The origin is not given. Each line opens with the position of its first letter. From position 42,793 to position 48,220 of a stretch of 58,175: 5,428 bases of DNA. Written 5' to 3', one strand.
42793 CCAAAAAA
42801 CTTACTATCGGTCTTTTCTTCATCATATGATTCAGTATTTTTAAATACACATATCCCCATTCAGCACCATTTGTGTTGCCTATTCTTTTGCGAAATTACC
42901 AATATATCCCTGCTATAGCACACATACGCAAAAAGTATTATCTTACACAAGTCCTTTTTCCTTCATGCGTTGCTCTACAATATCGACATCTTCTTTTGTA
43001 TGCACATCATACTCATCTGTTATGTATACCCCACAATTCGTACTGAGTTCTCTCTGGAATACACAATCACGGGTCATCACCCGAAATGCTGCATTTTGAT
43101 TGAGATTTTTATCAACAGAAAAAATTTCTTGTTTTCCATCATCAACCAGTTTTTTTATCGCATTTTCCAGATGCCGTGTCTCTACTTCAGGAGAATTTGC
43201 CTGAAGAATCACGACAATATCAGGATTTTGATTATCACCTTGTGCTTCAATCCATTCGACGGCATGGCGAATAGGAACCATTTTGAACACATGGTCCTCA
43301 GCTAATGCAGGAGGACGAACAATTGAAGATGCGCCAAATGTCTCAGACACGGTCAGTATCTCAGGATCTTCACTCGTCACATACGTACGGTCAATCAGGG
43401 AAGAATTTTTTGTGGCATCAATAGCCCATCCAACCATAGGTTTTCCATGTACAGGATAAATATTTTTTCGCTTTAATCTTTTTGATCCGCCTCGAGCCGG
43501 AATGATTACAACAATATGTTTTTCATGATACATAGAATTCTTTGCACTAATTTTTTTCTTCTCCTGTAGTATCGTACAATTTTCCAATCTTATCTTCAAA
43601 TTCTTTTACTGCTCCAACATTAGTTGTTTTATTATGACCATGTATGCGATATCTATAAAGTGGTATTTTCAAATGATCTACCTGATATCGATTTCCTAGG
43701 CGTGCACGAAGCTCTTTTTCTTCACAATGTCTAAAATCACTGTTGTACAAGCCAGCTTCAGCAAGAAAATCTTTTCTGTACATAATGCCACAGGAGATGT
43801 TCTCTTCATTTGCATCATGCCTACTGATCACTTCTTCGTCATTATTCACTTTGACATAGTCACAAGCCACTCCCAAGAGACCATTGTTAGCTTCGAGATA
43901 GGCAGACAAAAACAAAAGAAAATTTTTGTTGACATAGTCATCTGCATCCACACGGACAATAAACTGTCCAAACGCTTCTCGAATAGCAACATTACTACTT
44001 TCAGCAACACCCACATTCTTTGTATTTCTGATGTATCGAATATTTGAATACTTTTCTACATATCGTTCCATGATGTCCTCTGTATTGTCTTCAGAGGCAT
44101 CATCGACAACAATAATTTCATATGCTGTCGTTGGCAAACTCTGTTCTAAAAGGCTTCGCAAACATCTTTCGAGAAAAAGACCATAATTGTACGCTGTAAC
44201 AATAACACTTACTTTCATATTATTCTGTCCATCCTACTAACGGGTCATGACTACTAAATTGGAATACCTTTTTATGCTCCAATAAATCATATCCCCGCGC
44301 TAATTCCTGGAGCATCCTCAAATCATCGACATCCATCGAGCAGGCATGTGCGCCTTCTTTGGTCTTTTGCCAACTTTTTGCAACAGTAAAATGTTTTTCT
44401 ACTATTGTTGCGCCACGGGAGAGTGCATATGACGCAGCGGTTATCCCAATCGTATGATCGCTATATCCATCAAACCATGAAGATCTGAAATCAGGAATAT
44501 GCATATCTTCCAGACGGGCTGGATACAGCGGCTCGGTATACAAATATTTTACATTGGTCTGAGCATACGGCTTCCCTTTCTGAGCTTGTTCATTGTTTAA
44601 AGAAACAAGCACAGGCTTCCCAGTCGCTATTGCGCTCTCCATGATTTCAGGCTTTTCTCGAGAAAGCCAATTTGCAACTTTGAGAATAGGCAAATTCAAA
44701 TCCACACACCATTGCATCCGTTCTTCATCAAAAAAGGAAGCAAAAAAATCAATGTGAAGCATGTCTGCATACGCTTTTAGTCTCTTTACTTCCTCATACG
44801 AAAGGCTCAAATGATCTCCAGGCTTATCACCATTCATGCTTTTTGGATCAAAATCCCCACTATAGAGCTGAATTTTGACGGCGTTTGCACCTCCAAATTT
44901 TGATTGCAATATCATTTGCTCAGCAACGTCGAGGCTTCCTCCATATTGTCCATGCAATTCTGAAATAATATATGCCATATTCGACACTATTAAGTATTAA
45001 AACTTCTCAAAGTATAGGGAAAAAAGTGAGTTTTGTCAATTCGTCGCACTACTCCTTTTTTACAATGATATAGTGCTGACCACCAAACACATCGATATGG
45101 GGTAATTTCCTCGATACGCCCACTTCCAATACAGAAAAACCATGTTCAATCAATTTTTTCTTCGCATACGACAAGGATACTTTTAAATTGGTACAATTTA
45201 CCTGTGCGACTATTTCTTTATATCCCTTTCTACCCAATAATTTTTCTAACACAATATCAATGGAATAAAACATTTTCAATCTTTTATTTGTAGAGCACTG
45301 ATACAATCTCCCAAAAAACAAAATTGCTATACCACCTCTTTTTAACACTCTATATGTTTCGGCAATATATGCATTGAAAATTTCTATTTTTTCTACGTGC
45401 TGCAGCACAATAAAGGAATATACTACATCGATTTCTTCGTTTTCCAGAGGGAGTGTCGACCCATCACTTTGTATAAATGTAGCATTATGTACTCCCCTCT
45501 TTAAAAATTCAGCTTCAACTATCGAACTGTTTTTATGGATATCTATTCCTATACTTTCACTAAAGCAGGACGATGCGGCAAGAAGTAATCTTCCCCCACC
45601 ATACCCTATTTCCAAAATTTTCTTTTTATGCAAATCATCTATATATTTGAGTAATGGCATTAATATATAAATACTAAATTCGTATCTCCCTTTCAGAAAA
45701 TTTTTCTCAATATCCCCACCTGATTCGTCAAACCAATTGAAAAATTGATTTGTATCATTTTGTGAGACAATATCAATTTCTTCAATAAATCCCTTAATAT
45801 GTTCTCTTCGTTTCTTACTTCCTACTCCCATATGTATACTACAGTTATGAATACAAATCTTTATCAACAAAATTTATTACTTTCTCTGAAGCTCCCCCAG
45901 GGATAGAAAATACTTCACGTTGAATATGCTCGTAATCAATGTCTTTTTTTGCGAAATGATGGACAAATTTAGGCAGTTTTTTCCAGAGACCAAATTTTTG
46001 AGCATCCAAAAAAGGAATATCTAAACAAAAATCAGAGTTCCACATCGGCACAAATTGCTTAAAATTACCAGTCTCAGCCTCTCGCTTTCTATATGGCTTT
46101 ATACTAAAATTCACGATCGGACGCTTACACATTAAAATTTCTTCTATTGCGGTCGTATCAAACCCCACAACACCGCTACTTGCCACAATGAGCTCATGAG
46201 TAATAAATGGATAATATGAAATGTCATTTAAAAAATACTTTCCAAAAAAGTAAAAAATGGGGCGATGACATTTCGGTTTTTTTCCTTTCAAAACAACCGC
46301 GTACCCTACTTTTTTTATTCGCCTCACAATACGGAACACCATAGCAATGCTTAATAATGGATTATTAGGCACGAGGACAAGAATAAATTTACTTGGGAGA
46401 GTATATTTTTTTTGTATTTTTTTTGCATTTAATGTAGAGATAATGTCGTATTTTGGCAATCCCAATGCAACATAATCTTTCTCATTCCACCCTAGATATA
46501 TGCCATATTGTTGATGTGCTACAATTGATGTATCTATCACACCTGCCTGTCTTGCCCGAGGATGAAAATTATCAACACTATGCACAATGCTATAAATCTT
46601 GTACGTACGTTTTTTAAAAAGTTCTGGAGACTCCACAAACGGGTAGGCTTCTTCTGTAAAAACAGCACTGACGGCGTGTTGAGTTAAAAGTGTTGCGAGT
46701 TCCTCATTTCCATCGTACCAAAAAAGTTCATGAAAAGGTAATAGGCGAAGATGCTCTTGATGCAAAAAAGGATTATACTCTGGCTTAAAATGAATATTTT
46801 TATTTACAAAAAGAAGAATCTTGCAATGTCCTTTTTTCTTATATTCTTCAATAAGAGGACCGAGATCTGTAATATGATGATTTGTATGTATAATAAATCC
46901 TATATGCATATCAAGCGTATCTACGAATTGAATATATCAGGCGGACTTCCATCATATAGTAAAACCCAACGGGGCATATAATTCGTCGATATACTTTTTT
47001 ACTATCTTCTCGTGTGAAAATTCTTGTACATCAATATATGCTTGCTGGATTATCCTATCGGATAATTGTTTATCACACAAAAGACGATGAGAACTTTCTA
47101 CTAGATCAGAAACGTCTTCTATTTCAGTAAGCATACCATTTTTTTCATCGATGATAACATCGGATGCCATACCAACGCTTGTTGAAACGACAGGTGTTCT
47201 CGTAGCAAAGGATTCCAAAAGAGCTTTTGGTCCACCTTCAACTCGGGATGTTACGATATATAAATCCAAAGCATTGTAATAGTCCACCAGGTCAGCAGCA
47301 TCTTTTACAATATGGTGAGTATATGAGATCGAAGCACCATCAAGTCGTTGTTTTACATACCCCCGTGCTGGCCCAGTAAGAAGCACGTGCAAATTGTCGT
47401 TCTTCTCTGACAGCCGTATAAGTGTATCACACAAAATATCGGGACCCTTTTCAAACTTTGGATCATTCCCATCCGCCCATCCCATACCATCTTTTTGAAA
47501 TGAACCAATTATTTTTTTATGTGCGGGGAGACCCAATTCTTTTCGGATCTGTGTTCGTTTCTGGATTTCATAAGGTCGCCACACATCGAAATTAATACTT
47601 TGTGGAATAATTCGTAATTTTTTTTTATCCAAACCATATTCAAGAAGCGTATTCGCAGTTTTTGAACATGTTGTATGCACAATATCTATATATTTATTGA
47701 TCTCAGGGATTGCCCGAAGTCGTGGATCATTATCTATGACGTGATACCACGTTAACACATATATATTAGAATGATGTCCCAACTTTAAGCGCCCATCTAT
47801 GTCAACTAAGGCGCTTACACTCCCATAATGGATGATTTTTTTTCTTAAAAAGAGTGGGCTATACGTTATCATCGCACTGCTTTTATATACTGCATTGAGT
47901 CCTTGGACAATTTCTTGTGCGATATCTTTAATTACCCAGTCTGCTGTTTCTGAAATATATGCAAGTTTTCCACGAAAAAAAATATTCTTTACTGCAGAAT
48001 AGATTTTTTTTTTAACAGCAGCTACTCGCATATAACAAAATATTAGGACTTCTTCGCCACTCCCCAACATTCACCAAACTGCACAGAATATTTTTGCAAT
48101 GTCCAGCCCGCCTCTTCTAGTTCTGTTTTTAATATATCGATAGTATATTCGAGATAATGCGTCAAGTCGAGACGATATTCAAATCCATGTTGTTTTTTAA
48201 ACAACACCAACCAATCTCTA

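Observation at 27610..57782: Candidate self-contained surface-protein O-glycosylation system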

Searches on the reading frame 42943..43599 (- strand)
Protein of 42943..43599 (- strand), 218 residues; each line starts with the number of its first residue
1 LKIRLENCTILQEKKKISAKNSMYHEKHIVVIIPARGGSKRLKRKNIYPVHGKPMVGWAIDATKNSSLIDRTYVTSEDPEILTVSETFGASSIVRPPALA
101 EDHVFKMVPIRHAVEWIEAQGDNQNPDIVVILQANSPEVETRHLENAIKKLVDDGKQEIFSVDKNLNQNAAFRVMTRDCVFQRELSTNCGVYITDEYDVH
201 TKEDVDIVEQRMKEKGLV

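Call 4: search_protein_families(library=pfam, proteins=[window:42943-43599:-], max_evalue=0.001)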
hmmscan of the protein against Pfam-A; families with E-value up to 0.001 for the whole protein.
window:42943-43599:- (218 aa): 1 family
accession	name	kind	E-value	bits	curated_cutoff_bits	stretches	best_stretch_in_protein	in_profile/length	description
PF02348.25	CTP_transf_3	-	1.1e-20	74.8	22.6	1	30-172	1-142/217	Cytidylyltransferase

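Call 24: search_protein_families(library=ncbifam, proteins=[window:42943-43599:-], max_evalue=0.00001)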
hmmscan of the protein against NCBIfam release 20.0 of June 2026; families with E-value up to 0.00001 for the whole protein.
window:42943-43599:- (218 aa): 6 families
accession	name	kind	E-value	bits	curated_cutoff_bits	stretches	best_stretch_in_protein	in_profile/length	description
TIGR03584.1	PseF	equivalog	4.4e-28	98.4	205.7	1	30-174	1-144/222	pseudaminic acid cytidylyltransferase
NF003952.0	PRK05450.1-5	subfamily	1.9e-17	63.3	193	1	28-173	2-139/250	3-deoxy-manno-octulosonate cytidylyltransferase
NF009905.0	PRK13368.1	subfamily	2.1e-15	56.7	255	1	28-173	2-136/243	3-deoxy-manno-octulosonate cytidylyltransferase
NF003950.0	PRK05450.1-3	subfamily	1.4e-14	54.1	234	1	29-184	3-151/248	3-deoxy-manno-octulosonate cytidylyltransferase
NF003948.0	PRK05450.1-1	equivalog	5.7e-12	45.4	281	1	26-161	3-129/248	3-deoxy-manno-octulosonate cytidylyltransferase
TIGR00466.1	kdsB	equivalog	1.3e-08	34.5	155.2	1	29-140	3-105/241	3-deoxy-manno-octulosonate cytidylyltransferase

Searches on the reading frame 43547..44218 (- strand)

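Call 4: search_protein_families(library=pfam, proteins=[window:43547-44218:-], max_evalue=0.001)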
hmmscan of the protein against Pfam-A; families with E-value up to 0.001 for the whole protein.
window:43547-44218:- (223 aa): 4 families
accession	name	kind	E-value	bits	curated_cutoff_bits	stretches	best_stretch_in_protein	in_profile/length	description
PF00535.33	Glycos_transf_2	-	1.2e-32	113.6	23.3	1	4-134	1-130/168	Glycosyl transferase family 2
PF13641.12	Glyco_tranf_2_3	-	2.3e-13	51.1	27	1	3-132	3-133/230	Glycosyltransferase like family 2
PF10111.15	Glyco_tranf_2_2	-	0.00011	22.2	27.3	1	31-98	28-96/276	Glycosyltransferase like family 2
PF13704.12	Glyco_tranf_2_4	-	0.00046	21.1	27.5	0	20-97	7-85/98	Glycosyl transferase family 2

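Call 60: search_protein_families(library=ncbifam, proteins=[window:43547-44218:-], max_evalue=0.01)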
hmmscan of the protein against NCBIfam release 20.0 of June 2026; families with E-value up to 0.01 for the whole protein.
window:43547-44218:- (223 aa): 26 families (the best 25 are shown)
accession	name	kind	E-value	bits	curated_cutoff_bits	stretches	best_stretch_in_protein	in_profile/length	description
NF007482.0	PRK10073.1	equivalog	4.2e-21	75.3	423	1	2-107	7-109/334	glycosyltransferase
NF041875.1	EPS_EpsD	equivalog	1.3e-20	74.1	370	1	3-101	1-97/325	exopolysaccharide biosynthesis glycosyltransferase EpsD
NF053739.1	GlytfEpsEBac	equivalog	2.2e-17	62.9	450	1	2-114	2-113/265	glycosyltransferase EpsE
NF047683.1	TeichurnBiosyTuaG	equivalog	1.5e-16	60.8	400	1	2-102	7-105/252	teichuronic acid biosynthesis protein TuaG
TIGR03937.1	PgaC_IcaA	equivalog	1.1e-15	57.5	422.3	1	2-135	46-176/407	poly-beta-1,6-N-acetyl-D-glucosamine synthase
NF050050.1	ProtGlycPglI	equivalog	1.9e-15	57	500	1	2-152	3-148/306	GalNAc(5)-diNAcBac-PP-undecaprenol beta-1,3-glucosyltransferase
NF038302.1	EPS_HpsE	equivalog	2.9e-13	49.5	300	1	2-103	2-106/307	hormogonium polysaccharide biosynthesis glycosyltransferase HpsE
TIGR03965.1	mycofact_glyco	equivalog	3.6e-13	49.2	280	1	2-141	75-211/467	mycofactocin biosynthesis glycosyltransferase MftF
TIGR03111.1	glyc2_xrt_Gpos1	hypoth_equivalog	1.9e-12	46.8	363.95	1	2-114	50-162/439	TIGR03111 family XrtG-associated glycosyltransferase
NF047588.1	GlcsyltransPgfSStrep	equivalog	1.6e-10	40.7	500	1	1-94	1-96/308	glycosyltransferase PgfS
NF007453.0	PRK10018.1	equivalog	1.8e-10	40.9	382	1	3-122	8-126/280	colanic acid biosynthesis glycosyltransferase WcaA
TIGR04017.1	WcaA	equivalog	3.1e-10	40.1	495.75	1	3-122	7-125/279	colanic acid biosynthesis glycosyltransferase WcaA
TIGR04440.1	glyco_TIGR04440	domain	9.8e-10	38.5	70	1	2-136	1-134/215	TIGR00180 family glycosyltransferase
TIGR04242.1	nodulat_NodC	equivalog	1.5e-09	37.4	550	1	2-112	49-160/395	chitooligosaccharide synthase NodC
NF041394.1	GtaseAglG_Halo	equivalog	2.6e-09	36.8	440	1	1-103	1-102/304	glucosyl-dolichyl phosphate glucuronosyltransferase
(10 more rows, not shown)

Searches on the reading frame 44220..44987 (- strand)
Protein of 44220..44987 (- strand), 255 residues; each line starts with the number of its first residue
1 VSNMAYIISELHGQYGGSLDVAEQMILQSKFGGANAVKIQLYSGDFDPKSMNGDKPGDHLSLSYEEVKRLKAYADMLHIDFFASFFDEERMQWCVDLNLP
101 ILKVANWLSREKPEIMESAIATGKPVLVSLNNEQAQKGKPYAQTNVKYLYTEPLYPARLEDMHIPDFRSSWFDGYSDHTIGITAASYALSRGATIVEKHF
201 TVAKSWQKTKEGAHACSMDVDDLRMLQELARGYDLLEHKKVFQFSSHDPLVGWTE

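Call 4: search_protein_families(library=pfam, proteins=[window:44220-44987:-], max_evalue=0.001)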
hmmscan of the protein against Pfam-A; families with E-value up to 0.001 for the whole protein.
window:44220-44987:- (255 aa): 1 family
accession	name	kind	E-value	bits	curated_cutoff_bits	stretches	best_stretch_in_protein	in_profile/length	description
PF03102.20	NeuB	-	1.5e-25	90.5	22.1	1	58-231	49-230/241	NeuB family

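Call 24: search_protein_families(library=ncbifam, proteins=[window:44220-44987:-], max_evalue=0.00001)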
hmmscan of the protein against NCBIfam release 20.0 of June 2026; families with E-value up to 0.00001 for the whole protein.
window:44220-44987:- (255 aa): 2 families
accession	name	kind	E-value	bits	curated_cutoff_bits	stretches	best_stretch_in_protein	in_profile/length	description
TIGR03586.1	PseI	equivalog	2.1e-24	86.3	340.25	1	64-229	76-249/327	pseudaminic acid synthase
TIGR03569.1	NeuB_NnaB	equivalog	5.2e-23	81.6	399.65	1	59-231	70-252/329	N-acetylneuraminate synthase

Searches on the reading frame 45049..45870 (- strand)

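Call 4: search_protein_families(library=pfam, proteins=[window:45049-45870:-], max_evalue=0.001)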
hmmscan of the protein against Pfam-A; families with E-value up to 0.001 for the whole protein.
window:45049-45870:- (273 aa): 5 families
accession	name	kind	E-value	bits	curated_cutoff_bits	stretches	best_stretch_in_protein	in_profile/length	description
PF08241.18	Methyltransf_11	-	2.5e-15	57.3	21.2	1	86-183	1-94/95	Methyltransferase domain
PF13649.12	Methyltransf_25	-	1.6e-13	51.6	27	1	85-180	1-97/97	Methyltransferase domain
PF08242.18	Methyltransf_12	-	2.4e-08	35.1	30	1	86-181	1-97/98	Methyltransferase domain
PF13489.12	Methyltransf_23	-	1.9e-06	28.1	27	1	79-183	20-115/164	Methyltransferase domain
PF01209.24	Ubie_methyltran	-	0.00058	19.7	20.1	0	81-189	47-157/233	ubiE/COQ5 methyltransferase family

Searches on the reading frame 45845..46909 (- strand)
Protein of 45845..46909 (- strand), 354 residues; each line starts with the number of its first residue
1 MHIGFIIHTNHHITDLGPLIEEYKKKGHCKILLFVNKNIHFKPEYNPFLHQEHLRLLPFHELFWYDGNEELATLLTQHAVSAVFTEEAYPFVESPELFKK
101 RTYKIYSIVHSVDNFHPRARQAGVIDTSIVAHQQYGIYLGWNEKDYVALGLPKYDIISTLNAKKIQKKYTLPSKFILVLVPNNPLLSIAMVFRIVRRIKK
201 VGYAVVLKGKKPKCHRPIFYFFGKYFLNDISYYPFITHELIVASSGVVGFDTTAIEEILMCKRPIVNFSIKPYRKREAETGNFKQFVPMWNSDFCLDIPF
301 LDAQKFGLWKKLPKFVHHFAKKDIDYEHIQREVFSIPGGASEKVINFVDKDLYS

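Call 4: search_protein_families(library=pfam, proteins=[window:45845-46909:-], max_evalue=0.001)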
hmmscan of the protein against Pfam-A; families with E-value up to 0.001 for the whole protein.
window:45845-46909:- (354 aa): 0 families

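Call 60: search_protein_families(library=ncbifam, proteins=[window:45845-46909:-], max_evalue=0.01)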
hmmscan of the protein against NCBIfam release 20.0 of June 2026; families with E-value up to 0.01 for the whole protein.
window:45845-46909:- (354 aa): 0 families

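Call 61: search_solved_structures(query=window:45845-46909:-, max_evalue=1)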
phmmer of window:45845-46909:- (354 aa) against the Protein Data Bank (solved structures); distinct sequences matched with E-value up to 1: 1.
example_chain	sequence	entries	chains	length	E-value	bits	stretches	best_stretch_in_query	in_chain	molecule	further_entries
7jrg_G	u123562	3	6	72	0.44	12.9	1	284-321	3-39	cytochrome b-c1 complex subunit 8 | QCR8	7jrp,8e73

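Call 71: search_protein_families(library=pfam, proteins=[window:45845-46909:-], max_evalue=5)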
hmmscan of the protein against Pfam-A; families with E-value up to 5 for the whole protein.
window:45845-46909:- (354 aa): 0 families

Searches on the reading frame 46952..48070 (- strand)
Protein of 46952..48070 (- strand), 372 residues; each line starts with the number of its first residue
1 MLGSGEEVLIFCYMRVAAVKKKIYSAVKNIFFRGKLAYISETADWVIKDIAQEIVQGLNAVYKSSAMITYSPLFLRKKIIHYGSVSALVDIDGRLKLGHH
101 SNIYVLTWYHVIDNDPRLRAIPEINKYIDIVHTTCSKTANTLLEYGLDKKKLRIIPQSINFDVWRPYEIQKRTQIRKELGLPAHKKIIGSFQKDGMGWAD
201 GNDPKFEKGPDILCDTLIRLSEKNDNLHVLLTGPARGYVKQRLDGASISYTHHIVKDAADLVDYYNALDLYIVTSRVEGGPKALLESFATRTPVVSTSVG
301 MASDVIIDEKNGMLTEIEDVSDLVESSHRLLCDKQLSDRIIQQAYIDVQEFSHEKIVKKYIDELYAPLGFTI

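Call 4: search_protein_families(library=pfam, proteins=[window:46952-48070:-], max_evalue=0.001)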
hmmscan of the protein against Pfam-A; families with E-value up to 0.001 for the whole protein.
window:46952-48070:- (372 aa): 2 families
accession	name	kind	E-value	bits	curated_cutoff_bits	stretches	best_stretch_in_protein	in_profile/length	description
PF00534.26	Glycos_transf_1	-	9.6e-21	74.5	26.4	1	207-345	27-170/172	Glycosyl transferases group 1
PF13692.12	Glyco_trans_1_4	-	6e-19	69.2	27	1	207-333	14-142/142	Glycosyl transferases group 1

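Call 60: search_protein_families(library=ncbifam, proteins=[window:46952-48070:-], max_evalue=0.01)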
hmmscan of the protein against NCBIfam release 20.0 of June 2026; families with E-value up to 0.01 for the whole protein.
window:46952-48070:- (372 aa): 29 families (the best 25 are shown)
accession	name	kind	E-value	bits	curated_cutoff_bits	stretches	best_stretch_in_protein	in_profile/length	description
TIGR03088.1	stp2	hypoth_equivalog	5.4e-17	61.9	409.05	1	222-362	225-368/374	TIGR03088 family PEP-CTERM/XrtA system glycosyltransferase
TIGR03999.1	thiol_BshA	equivalog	2.3e-16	59.7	273.7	1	220-365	224-370/375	N-acetyl-alpha-D-glucosaminyl L-malate synthase BshA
NF047684.1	TeichurnBiosyTuaC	equivalog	2.7e-15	56.2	550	1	150-353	185-374/391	teichuronic acid biosynthesis protein TuaC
TIGR03449.1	mycothiol_MshA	equivalog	5.3e-14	51.9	462.5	1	130-360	168-396/406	D-inositol-3-phosphate glycosyltransferase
NF047880.1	glyco_SdgA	exception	8.1e-11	41.2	800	1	267-360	389-483/488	serine-aspartate repeat adhesin O-glycosyltransferase SdgA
TIGR04063.1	stp3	hypoth_equivalog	1.5e-10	40.5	442.05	1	126-350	156-377/397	TIGR04063 family PEP-CTERM/XrtA system glycosyltransferase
NF050056.1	ProtGlycPglH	equivalog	1.1e-09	37.9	600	1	251-362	236-348/354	GalNAc-alpha-(1->4)-GalNAc-alpha-(1->3)-diNAcBac-PP-undecaprenol alpha-1,4-N-acetyl-D-galactosaminyltransferase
NF041876.1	EPS_EpsE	equivalog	2.7e-09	36.8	400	1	259-352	287-381/389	exopolysaccharide biosynthesis GT4 family glycosyltransferase EpsE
NF047881.1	glyco_SdgB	exception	6.1e-09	35.1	800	1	259-361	387-490/496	serine-aspartate repeat adhesin O-glycosyltransferase SdgB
NF038229.1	Glyco4_Geo_Pelo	equivalog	1.8e-08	33.8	400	1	213-361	179-330/338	GPMC system family 4 glycosyltransferase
NF050063.1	ProtGlycPglJ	equivalog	3.5e-08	33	500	1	260-362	258-361/363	N-acetylgalactosamine-N,N'-diacetylbacillosaminyl-diphospho-undecaprenol 4-alpha-N-acetylgalactosaminyltransferase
TIGR02149.1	glgA_Coryne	subfamily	1.2e-07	31.2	302.4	1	258-362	274-385/391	glycogen synthase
NF046085.1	XrtY_assoc_Gly1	equivalog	9.9e-06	24.6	400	1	260-365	277-381/387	XrtY-associated glycosyltransferase XYAG1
NF041010.1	glycosy_Agl16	equivalog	1.7e-05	23.9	575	1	267-366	254-349/352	glycosylation protein Agl16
TIGR04157.1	glyco_rSAM_CFB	subfamily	3.6e-05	22.9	400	1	129-336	171-369/406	TIGR04157 family glycosyltransferase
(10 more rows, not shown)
